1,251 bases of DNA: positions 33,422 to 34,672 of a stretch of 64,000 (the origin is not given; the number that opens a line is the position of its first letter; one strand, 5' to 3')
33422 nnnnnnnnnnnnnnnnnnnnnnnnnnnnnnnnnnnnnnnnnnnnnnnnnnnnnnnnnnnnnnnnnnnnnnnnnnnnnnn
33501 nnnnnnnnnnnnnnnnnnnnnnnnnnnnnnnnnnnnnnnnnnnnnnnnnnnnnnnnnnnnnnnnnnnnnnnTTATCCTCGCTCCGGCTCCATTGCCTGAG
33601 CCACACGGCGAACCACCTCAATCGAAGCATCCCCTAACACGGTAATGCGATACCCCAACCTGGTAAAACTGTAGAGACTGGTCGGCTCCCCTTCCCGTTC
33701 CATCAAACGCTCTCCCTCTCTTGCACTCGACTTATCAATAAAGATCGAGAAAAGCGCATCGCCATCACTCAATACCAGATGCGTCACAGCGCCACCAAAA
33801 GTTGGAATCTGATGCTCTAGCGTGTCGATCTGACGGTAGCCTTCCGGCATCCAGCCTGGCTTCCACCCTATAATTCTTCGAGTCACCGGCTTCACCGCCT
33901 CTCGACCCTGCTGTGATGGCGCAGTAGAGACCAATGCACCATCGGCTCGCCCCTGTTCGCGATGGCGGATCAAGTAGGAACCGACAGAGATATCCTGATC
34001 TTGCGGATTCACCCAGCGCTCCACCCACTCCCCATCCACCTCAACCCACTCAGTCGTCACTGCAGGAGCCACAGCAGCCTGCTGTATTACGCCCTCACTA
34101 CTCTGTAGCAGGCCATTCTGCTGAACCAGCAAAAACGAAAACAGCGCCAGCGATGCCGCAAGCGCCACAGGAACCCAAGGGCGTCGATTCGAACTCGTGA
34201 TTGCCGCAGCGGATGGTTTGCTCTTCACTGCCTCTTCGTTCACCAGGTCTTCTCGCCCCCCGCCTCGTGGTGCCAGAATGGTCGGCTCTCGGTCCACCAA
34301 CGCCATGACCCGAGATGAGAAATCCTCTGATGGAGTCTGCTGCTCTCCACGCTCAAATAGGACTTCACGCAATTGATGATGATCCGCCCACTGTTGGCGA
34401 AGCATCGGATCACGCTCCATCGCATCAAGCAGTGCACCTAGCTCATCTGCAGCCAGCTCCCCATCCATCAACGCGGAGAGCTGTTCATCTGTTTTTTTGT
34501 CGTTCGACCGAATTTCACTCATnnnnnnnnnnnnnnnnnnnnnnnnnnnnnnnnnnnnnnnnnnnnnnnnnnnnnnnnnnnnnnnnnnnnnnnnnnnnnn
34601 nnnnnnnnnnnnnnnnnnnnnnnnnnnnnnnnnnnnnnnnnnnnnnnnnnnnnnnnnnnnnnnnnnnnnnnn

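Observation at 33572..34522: RseA anti-sigma factor fused to the RseB C-terminal domain; no stand-alone rseB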

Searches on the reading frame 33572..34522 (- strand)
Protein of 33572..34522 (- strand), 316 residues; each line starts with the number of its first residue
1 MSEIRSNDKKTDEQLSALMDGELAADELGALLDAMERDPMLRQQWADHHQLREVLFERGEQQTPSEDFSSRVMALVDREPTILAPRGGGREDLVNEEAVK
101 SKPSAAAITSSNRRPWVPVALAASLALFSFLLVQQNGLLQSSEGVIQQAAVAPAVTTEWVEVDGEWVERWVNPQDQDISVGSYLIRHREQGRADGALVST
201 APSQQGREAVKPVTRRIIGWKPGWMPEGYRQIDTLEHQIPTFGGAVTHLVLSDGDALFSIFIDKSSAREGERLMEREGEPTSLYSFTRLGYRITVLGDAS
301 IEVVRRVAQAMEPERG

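Call 3: search_protein_families(library=pfam, proteins=[window:33572-34522:-], max_evalue=1)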
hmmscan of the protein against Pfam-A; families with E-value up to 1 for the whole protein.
window:33572-34522:- (316 aa): 2 families
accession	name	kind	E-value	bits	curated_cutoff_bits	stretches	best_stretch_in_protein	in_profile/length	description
PF17188.9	MucB_RseB_C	-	5.3e-15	55.8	30.1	1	219-312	6-97/97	MucB/RseB C-terminal domain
PF03872.18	RseA_N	-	3.8e-14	53.4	24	1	12-86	3-73/87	Anti sigma-E protein RseA, N-terminal domain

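Call 4: search_protein_families(library=ncbifam, proteins=[window:33572-34522:-], max_evalue=1)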
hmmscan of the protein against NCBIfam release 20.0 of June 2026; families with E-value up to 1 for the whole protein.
window:33572-34522:- (316 aa): 4 families
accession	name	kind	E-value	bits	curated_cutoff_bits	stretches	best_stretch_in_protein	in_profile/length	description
NF006990.0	PRK09455.1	equivalog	1.2e-10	41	368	1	217-311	220-313/319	sigma-E factor regulatory protein RseB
NF008116.0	PRK10863.1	equivalog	4.1e-10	39.5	263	1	12-86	3-73/216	anti-sigma-E factor RseA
NF052375.1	antisigma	equivalog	7.1e-05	22.9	100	1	21-164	8-136/217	anti-sigma factor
NF010501.0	PRK13920.1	subfamily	0.035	13.8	225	1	15-206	8-155/213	putative anti-sigmaE protein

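Call 5: find_homologous_proteins(query=window:33572-34522:-, max_evalue=0.001)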
Query window:33572-34522:- (316 aa): 22 proteins with E <= 0.001 among 7242 candidates.
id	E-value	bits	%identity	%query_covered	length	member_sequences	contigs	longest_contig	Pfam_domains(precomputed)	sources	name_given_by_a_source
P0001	2.4e-201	686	99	100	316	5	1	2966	PF17188.10,PF03872.19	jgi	-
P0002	1.1e-150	519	76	100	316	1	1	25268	PF17188.10,PF03872.19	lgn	-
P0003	2.0e-80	289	48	98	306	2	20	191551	PF17188.10,PF03872.19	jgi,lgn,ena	-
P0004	7.5e-79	283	49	96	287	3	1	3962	PF17188.10,PF03872.19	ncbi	-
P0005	1.5e-78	283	50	98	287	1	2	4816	PF17188.10,PF03872.19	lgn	-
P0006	4.1e-77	278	49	98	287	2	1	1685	PF17188.10,PF03872.19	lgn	-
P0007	2.4e-76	275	44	98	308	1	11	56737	PF17188.10,PF03872.19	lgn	-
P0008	7.4e-76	274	48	98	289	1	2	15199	PF17188.10,PF03872.19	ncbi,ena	-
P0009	2.3e-75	272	46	98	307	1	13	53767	PF17188.10,PF03872.19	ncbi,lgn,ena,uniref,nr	ncbi:MAG: MucB/RseB C-terminal domain-containing protein [Gammaproteobacteria bacterium]|uniref:MucB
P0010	6.2e-75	271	47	98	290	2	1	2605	PF17188.10,PF03872.19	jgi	jgi:hypothetical protein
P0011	1.4e-74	269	47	98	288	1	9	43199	PF17188.10,PF03872.19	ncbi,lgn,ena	-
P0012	1.6e-73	266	48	97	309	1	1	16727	PF17188.10,PF03872.19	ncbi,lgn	-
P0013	2.3e-73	265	46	97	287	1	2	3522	PF17188.10,PF03872.19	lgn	-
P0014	2.3e-71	259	46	98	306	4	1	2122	PF17188.10,PF03872.19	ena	-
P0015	1.8e-70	256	46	96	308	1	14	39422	PF17188.10,PF03872.19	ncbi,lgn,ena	-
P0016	1.7e-67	246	45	98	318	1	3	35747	PF17188.10,PF03872.19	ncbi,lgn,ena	-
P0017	1.8e-67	246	46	99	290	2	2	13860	PF17188.10,PF03872.19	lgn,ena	-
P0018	1.6e-61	227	48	78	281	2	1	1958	PF03872.19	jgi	-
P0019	4.0e-6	45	38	24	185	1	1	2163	PF03872.19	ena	-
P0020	7.0e-6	44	39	26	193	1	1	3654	PF03872.19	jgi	jgi:sigma-E factor negative regulatory protein RseA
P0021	7.1e-6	44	32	56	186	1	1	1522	PF03872.19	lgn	-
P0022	5.2e-5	41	37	36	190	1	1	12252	PF03872.19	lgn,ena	-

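Call 9: find_related_loci(query=A1, collection=genome_contigs, flank=10000)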
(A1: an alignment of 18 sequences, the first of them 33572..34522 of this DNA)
Query A1 (316 aa) in genome_contigs; peptide patterns used: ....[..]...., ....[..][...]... (x = any residue, [..] = any of these).
443 stretches matched a pattern; 335 encode a relative of the query (tblastn E <= 1e-3); the best 80 are kept; 80 distinct loci.
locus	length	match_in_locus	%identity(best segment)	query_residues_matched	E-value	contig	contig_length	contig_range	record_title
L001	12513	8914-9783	51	4-316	2e-89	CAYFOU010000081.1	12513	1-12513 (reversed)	MAG TPA_asm: uncultured Piscirickettsiaceae bacterium isolate ERP019367_co2_115 genome assembly, contig: NODE_3239_lengt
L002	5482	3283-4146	48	4-316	2e-84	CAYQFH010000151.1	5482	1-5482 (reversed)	MAG TPA_asm: uncultured Piscirickettsiaceae bacterium isolate SRP167671_co2_103 genome assembly, contig: NODE_17040_leng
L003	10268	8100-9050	47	4-314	6e-84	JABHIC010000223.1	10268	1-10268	MAG: Gammaproteobacteria bacterium isolate SI037_bin54 k141_1558776, whole genome shotgun sequence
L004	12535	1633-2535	48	12-316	9e-83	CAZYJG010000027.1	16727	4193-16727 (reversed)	MAG TPA_asm: uncultured Piscirickettsiaceae bacterium isolate SRP167671_co2_144 genome assembly, contig: NODE_4533_lengt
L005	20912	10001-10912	48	7-316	1e-81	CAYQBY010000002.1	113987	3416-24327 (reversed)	MAG TPA_asm: uncultured Piscirickettsiaceae bacterium isolate SRP077602_co9_163 genome assembly, contig: NODE_64_length_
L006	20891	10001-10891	46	8-316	1e-81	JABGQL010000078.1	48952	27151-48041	MAG: Gammaproteobacteria bacterium isolate co234_bin55 NODE_1471_length_48952_cov_73.064973, whole genome shotgun sequen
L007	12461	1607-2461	47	8-316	2e-79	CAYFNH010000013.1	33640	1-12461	MAG TPA_asm: uncultured Piscirickettsiaceae bacterium isolate ERP019367_co1_36 genome assembly, contig: NODE_1287_length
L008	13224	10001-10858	48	8-314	6e-79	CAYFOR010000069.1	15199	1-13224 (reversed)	MAG TPA_asm: uncultured Piscirickettsiaceae bacterium isolate ERP019367_co2_51 genome assembly, contig: NODE_2577_length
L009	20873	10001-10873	46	12-312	1e-75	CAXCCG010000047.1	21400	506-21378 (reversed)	MAG TPA_asm: uncultured Gammaproteobacteria bacterium isolate SRR3724456_binner123_Refined_33 genome assembly, contig: E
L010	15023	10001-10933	45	2-316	1e-73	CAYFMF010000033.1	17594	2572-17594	MAG TPA_asm: uncultured Piscirickettsiaceae bacterium isolate ERP019367_co1_94 genome assembly, contig: NODE_2617_length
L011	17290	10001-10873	43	14-316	1e-64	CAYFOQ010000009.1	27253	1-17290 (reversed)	MAG TPA_asm: uncultured Piscirickettsiaceae bacterium isolate ERP019367_co1_32 genome assembly, contig: NODE_1628_length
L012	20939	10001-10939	45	8-314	5e-69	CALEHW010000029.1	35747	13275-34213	MAG TPA_asm: uncultured Methylophaga sp. isolate SRR5839047_bin.31_CONCOCT_v1.1_MAG genome assembly, contig: ERZ1030316.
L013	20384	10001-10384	33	2-150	2e-13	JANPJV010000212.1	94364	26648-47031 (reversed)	MAG: Rhodanobacteraceae bacterium isolate VAR_61_metabat_354 VAR_61_k141_1173973, whole genome shotgun sequence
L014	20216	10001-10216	47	12-85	9e-13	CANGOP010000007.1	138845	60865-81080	MAG: Gammaproteobacteria bacterium isolate Jr-7aug17-255 genome assembly, contig: Jr-7aug17-C143, whole genome shotgun s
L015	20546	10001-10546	31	9-189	6e-12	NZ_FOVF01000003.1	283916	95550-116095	Dokdonella immobilis strain CGMCC 1.7659, whole genome shotgun sequence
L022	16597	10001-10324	35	13-141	4e-11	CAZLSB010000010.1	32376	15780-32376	MAG TPA_asm: uncultured Xanthomonas sp. isolate SRP128246_co1_409 genome assembly, contig: NODE_2176_length_32376_cov_10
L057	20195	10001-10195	45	13-79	1e-8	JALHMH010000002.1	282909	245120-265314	MAG: Lysobacterales bacterium isolate Bin_30_4_2 c_000000000227, whole genome shotgun sequence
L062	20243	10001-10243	38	9-90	1e-8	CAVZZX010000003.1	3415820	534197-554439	MAG: uncultured Gammaproteobacteria bacterium isolate MFD01721.bin.1.315 genome assembly, contig: contig_3809, whole gen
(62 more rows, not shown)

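Call 13: predict_structure(alignment_id=A1)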
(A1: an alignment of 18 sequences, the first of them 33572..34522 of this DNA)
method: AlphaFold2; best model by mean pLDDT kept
length: 316 residues; sequences in the alignment: 18
mean_pLDDT: 65.2   pTM: 0.34
mean pLDDT of the five models: 65.2, 62.4, 61.0, 58.6, 50.1
residues with pLDDT >= 90: 29; 70-90: 113; 50-70: 79; < 50: 95
segments of 3 or more residues with pLDDT < 50: 79-102, 104-114, 137-154, 177-210
pLDDT, mean of each block of 10 residues (from residue 1): 62 85 87 89 86 72 54 56 42 42 43 48 53 49 38 52 56 52 40 40 43 63 89 80 76 88 82 78 88 89 91 79
secondary structure, 60 per line:
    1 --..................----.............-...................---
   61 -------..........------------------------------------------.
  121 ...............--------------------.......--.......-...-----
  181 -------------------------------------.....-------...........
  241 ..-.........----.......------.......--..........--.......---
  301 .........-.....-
elements in order: H3-20 H25-37 H39-57 H68-77 H120-135 E156-162 E165-171 E218-222 E230-239 E244-252 E257-263 E270-276 E279-288 E291-297 H301-309 E311-315

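Call 16: search_protein_representatives(alignment_id=A1)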
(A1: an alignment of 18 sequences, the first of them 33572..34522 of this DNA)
Query: 18 sequences, 298 profile positions. Proteins with E-value up to 0.001 (for the whole library): 5786; up to 1e-10: 662; up to 1e-30: 5. The best 150 are listed.
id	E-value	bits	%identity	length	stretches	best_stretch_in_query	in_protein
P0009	8.0e-139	478.2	-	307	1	1-298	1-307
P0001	3.9e-125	433.3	-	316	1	3-298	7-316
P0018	2.3e-103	361.8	-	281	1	3-260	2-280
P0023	4.6e-92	324.7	-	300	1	1-298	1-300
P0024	2.3e-70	253.5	-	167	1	1-174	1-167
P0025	2.6e-25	105.6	-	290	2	2-112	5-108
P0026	3.8e-22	95.1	-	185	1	5-171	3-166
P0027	4.6e-22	94.9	-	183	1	4-172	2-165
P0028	7.1e-22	94.3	-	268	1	7-296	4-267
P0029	2.8e-21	92.3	-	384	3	4-124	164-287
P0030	4.4e-21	91.7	-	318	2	4-77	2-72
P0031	4.2e-20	88.4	-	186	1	5-174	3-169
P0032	6.5e-20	87.8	-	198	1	5-179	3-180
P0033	1.8e-19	86.4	-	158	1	4-121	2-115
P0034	4.9e-19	84.9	-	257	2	4-117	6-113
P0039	1.9e-18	83.0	-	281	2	6-113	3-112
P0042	3.5e-18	82.1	-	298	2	4-117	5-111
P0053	1.2e-17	80.4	-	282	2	180-294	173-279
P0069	7.6e-17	77.8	-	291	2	201-295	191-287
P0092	4.3e-16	75.3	-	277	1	4-294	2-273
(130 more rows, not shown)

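Call 17: search_protein_families(library=pfam, proteins=[P0023, P0025, P0028, P0029, P0030, P0034, P0039, P0042, P0053, P0092], max_evalue=0.01)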
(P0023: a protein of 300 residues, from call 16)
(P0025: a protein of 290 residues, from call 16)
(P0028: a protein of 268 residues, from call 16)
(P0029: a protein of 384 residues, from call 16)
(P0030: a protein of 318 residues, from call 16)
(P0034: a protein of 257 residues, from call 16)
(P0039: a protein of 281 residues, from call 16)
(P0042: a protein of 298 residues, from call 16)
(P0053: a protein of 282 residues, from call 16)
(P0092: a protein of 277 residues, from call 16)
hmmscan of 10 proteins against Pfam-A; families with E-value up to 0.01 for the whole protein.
P0023 (300 aa): 2 families
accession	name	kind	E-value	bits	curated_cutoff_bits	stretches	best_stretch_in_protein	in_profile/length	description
PF17188.9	MucB_RseB_C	-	1.2e-18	67.5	30.1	1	199-296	5-97/97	MucB/RseB C-terminal domain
PF03872.18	RseA_N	-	1.9e-06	28.7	24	1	10-84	5-74/87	Anti sigma-E protein RseA, N-terminal domain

P0025 (290 aa): 3 families
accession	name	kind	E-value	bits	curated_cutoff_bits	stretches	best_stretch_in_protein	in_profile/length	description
PF17188.9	MucB_RseB_C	-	1.7e-24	86.2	30.1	1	191-285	4-97/97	MucB/RseB C-terminal domain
PF03872.18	RseA_N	-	2.3e-11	44.5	24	1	11-71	3-61/87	Anti sigma-E protein RseA, N-terminal domain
PF13490.11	zf-HC2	-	0.0023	18.4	22.2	1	11-32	5-26/35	Putative zinc-finger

P0028 (268 aa): 2 families
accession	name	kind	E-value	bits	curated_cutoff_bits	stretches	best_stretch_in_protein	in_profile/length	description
PF17188.9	MucB_RseB_C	-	1.3e-24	86.6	30.1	1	171-265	3-97/97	MucB/RseB C-terminal domain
PF03872.18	RseA_N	-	1.3e-14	55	24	1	5-80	3-80/87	Anti sigma-E protein RseA, N-terminal domain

P0029 (384 aa): 1 family
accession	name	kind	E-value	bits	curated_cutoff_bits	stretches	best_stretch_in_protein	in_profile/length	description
PF03872.18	RseA_N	-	7e-35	119.9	24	3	169-241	4-75/87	Anti sigma-E protein RseA, N-terminal domain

P0030 (318 aa): 1 family
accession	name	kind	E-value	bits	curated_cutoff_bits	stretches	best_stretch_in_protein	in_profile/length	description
PF03872.18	RseA_N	-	1.3e-30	106.2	24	2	100-179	4-82/87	Anti sigma-E protein RseA, N-terminal domain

P0034 (257 aa): 2 families
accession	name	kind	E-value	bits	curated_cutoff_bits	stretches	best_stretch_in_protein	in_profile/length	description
PF03872.18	RseA_N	-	4e-18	66.2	24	1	9-84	2-73/87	Anti sigma-E protein RseA, N-terminal domain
PF17188.9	MucB_RseB_C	-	6.2e-09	36.3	30.1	1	182-242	38-96/97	MucB/RseB C-terminal domain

P0039 (281 aa): 2 families
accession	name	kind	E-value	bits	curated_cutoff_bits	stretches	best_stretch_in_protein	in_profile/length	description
PF03872.18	RseA_N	-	7.7e-16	58.9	24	1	5-79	3-74/87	Anti sigma-E protein RseA, N-terminal domain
PF17188.9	MucB_RseB_C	-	2.9e-13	50.2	30.1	1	190-277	4-96/97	MucB/RseB C-terminal domain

P0042 (298 aa): 2 families
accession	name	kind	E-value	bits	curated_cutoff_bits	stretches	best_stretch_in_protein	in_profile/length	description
PF17188.9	MucB_RseB_C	-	8.3e-23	80.8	30.1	1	203-295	6-96/97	MucB/RseB C-terminal domain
PF03872.18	RseA_N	-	5e-17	62.7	24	1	9-82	3-73/87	Anti sigma-E protein RseA, N-terminal domain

P0053 (282 aa): 2 families
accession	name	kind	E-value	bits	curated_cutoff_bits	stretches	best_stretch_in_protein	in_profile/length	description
PF17188.9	MucB_RseB_C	-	1.1e-13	51.5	30.1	1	190-279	3-97/97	MucB/RseB C-terminal domain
PF03872.18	RseA_N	-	5.1e-12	46.6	24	1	4-75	2-70/87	Anti sigma-E protein RseA, N-terminal domain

P0092 (277 aa): 2 families
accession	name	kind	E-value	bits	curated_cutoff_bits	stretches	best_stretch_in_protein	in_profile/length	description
PF03872.18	RseA_N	-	3.6e-17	63.1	24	1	6-90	3-81/87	Anti sigma-E protein RseA, N-terminal domain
PF17188.9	MucB_RseB_C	-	1.4e-14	54.4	30.1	1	184-272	3-96/97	MucB/RseB C-terminal domain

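Call 18: fold_search(model_id=the predicted structure, library=pdb)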
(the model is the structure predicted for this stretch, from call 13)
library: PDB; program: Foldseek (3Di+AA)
matches with E <= 10: 615; with E <= 0.001: 14
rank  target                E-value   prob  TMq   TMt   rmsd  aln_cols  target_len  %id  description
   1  2v43_C                1.3e-07  1.00  0.27  0.31   2.7        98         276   20  Crystal structure of RseB: a sensor for periplasmic stress response in E. coli (released 2007-08-28)
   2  2v42_B                1.6e-07  1.00  0.27  0.31   2.4        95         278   21  Crystal structure of RseB: a sensor for periplasmic stress response in E. coli (released 2007-08-28)
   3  2v42_A                2.5e-07  1.00  0.27  0.30   4.1       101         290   20  Crystal structure of RseB: a sensor for periplasmic stress response in E. coli (released 2007-08-28)
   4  2v43_B                7.6e-07  1.00  0.26  0.30   2.6        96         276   19  Crystal structure of RseB: a sensor for periplasmic stress response in E. coli (released 2007-08-28)
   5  2p4b_A                1.2e-06  1.00  0.28  0.31   3.7       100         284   20  Crystal structure of E.coli RseB (released 2007-05-22)
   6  6jau_A                1.8e-06  1.00  0.28  0.31   4.6       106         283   27  The complex structure of Pseudomonas aeruginosa MucA/MucB. (released 2020-01-29)
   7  6in9_A                2.0e-06  1.00  0.28  0.32   2.7       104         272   28  Crystal structure of MucB in complex with MucA(peri) (released 2019-07-24)
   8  3m4w_A                3.8e-06  1.00  0.26  0.28   4.0        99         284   18  Structural basis for the negative regulation of bacterial stress response by RseB (released 2010-05-05)
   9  6in9_B                4.6e-06  1.00  0.28  0.33   2.6       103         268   25  Crystal structure of MucB in complex with MucA(peri) (released 2019-07-24)
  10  2p4b_B                9.7e-06  1.00  0.27  0.32   2.3        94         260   21  Crystal structure of E.coli RseB (released 2007-05-22)
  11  3m4w_D                1.6e-05  1.00  0.22  0.26   5.4        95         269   19  Structural basis for the negative regulation of bacterial stress response by RseB (released 2010-05-05)
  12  3m4w_C                2.6e-05  1.00  0.25  0.29   2.3        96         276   19  Structural basis for the negative regulation of bacterial stress response by RseB (released 2010-05-05)
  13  6in8                  1.3e-04  1.00  0.22  0.25   9.3       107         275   21  Crystal structure of MucB (released 2019-07-24)
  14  2v43_A                4.7e-04  1.00  0.22  0.27   2.5        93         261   19  Crystal structure of RseB: a sensor for periplasmic stress response in E. coli (released 2007-08-28)
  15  2p4b_C                2.0e-03  1.00  0.21  0.26   6.6        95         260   19  Crystal structure of E.coli RseB (released 2007-05-22)
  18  6in7_A                3.6e-02  1.00  0.15  0.56  19.4        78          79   32  Crystal structure of AlgU in complex with MucA(cyto) (released 2019-07-24)
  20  8z6g_A                5.4e-02  1.00  0.15  0.64  15.9        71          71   32  the AlgU-MucAcyto complex structure in Pseudomonas aeruginosa (released 2024-05-08)
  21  8z6g_C                5.7e-02  1.00  0.15  0.63  15.8        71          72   32  the AlgU-MucAcyto complex structure in Pseudomonas aeruginosa (released 2024-05-08)
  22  8z6g_E                7.6e-02  1.00  0.15  0.63  15.2        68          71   32  the AlgU-MucAcyto complex structure in Pseudomonas aeruginosa (released 2024-05-08)
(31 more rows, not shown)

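Call 21: list_cluster_members(proteins=[P0025, P0028, P0034, P0039, P0042, P0053, P0092, P0023, P0069, P0001])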
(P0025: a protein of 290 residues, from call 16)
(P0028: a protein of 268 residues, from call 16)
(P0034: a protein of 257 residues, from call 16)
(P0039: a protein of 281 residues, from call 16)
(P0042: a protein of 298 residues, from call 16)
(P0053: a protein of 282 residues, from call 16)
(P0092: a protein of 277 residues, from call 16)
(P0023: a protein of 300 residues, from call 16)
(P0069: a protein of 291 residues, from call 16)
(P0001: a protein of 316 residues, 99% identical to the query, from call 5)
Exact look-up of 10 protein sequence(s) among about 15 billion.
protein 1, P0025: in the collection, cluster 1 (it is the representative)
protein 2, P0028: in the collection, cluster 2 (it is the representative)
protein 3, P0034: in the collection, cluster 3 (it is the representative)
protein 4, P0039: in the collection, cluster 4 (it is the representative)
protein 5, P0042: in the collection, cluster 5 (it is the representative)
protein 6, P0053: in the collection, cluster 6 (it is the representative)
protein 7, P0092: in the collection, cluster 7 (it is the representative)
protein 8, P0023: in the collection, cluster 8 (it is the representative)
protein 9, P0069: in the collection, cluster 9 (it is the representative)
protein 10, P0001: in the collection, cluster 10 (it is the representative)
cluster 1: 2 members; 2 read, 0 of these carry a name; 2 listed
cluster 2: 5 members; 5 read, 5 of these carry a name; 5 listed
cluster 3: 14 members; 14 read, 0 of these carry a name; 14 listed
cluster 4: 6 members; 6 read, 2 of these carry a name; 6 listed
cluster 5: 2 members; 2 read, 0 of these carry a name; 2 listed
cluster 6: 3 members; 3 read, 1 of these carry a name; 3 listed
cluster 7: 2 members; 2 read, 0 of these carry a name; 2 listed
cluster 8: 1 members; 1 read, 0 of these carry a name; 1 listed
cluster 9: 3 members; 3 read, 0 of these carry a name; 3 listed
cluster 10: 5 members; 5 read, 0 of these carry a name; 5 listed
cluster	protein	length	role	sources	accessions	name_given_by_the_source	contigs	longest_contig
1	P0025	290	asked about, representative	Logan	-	-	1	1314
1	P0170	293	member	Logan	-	-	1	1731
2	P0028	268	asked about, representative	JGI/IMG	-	negative regulator of sigma E activity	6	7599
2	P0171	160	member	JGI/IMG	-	negative regulator of sigma E activity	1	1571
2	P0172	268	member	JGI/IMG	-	negative regulator of sigma E activity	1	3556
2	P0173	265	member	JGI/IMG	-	negative regulator of sigma E activity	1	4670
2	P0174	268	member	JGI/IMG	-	negative regulator of sigma E activity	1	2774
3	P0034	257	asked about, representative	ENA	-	-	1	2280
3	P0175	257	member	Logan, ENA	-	-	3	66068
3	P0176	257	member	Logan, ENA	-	-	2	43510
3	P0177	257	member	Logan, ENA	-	-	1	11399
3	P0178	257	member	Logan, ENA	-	-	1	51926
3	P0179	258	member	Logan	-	-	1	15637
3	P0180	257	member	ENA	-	-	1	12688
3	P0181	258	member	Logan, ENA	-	-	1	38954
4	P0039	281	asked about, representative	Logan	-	-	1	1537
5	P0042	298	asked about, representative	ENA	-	-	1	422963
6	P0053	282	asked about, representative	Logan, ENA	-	-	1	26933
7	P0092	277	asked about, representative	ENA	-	-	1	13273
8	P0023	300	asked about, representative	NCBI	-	-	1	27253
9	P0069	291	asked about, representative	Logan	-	-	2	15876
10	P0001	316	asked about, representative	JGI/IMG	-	-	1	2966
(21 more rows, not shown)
